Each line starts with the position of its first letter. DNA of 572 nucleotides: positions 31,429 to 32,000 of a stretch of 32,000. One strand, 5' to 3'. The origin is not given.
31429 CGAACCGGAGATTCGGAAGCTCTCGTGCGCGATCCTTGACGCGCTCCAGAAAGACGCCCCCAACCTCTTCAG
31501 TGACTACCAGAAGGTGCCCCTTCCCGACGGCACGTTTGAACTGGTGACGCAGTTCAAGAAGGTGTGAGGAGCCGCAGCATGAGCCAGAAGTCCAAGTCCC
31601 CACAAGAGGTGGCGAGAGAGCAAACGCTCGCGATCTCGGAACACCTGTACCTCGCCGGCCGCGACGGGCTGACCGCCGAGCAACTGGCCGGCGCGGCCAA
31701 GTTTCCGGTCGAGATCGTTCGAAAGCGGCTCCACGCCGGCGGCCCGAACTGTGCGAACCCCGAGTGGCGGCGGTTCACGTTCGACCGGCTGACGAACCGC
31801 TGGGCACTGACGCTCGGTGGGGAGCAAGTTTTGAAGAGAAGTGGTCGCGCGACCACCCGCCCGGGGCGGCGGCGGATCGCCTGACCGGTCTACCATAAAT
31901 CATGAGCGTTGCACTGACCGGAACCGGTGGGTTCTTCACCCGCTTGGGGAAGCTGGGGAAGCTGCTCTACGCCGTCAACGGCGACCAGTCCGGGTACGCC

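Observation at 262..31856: A 16-bp perfect palindrome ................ marks almost every gene junction (39 copies)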

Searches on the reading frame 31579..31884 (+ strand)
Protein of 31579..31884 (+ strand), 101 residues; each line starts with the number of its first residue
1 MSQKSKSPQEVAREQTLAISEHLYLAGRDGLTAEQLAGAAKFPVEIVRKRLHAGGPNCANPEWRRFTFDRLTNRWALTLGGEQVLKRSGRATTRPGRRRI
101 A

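Call 28: find_encoding_contigs(protein=window:31579-31884:+, flank=10000, max_places=8)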
Protein window:31579-31884:+ (101 aa): 7 contigs read that carry it; 3 places shown.
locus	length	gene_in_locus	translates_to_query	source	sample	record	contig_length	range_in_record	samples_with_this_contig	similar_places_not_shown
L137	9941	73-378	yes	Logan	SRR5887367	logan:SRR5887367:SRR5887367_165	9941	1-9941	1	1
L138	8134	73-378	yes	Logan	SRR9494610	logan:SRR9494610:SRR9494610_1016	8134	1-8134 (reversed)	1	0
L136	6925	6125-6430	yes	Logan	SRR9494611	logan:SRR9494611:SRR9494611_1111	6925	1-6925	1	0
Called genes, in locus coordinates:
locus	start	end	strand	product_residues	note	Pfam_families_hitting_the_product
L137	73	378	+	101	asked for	-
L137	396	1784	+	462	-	-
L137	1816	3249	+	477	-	-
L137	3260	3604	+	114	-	-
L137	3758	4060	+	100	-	PF23148:Gp77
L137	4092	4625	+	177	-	-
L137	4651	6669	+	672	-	-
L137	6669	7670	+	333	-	-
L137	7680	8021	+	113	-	-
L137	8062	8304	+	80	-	PF13619:KTSC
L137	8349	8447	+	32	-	-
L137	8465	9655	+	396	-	PF00082:Peptidase_S8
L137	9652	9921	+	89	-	-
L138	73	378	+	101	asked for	-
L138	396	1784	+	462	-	-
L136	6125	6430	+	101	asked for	-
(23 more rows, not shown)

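Call 39: search_protein_families(library=pfam, max_evalue=0.01, proteins=[window:31579-31884:+])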
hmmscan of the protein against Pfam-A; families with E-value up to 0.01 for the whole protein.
window:31579-31884:+ (101 aa): 0 families
